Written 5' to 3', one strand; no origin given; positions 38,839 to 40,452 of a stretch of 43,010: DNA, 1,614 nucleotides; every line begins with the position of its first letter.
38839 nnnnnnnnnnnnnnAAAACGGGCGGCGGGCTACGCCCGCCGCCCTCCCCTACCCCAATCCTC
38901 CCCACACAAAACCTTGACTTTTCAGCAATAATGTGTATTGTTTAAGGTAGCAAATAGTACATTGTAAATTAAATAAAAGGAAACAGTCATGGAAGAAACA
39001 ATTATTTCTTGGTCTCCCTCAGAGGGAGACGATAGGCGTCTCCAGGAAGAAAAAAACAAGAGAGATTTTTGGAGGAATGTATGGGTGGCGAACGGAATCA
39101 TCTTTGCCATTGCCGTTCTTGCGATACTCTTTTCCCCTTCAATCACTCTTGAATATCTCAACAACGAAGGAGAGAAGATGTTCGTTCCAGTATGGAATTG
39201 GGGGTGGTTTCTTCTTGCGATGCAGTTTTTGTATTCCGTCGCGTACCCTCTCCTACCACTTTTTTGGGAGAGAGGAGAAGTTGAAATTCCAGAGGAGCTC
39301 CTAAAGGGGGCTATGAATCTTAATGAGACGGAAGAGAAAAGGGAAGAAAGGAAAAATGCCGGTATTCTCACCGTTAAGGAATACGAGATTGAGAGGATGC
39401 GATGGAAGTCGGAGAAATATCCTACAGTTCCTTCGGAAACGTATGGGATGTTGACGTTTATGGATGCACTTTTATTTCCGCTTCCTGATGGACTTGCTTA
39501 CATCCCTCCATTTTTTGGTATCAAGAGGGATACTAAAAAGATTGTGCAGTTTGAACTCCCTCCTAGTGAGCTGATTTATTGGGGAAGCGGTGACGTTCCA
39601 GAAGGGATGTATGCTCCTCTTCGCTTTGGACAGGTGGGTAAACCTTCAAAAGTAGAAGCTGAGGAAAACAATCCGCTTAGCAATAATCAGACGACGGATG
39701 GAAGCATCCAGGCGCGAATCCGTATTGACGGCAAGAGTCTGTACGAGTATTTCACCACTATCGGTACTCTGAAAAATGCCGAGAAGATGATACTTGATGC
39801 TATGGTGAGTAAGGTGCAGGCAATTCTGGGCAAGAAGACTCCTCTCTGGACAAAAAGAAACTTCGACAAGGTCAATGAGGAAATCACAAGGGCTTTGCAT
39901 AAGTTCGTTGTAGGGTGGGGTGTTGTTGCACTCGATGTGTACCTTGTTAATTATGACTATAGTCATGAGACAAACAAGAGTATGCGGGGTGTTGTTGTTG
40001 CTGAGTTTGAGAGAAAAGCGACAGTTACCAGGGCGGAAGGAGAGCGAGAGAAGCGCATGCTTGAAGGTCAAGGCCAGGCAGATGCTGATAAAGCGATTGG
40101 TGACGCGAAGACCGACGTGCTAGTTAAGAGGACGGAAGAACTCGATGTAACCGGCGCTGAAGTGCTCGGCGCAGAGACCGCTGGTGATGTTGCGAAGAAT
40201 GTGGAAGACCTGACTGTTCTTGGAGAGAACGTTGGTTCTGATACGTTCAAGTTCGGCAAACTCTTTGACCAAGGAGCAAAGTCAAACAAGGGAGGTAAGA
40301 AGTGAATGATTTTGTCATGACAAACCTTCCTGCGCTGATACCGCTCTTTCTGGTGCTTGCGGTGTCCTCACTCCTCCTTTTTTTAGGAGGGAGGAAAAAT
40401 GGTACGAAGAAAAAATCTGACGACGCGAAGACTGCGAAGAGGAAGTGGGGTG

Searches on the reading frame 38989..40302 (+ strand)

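Call 87: search_protein_families(library=pfam, proteins=[window:38989-40302:+], max_evalue=0.001)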
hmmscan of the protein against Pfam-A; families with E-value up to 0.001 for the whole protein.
window:38989-40302:+ (438 aa): 1 family
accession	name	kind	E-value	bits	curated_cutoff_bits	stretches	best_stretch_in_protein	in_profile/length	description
PF01145.31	Band_7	-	4.3e-10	40.4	23.6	1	227-352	51-175/176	SPFH domain / Band 7 family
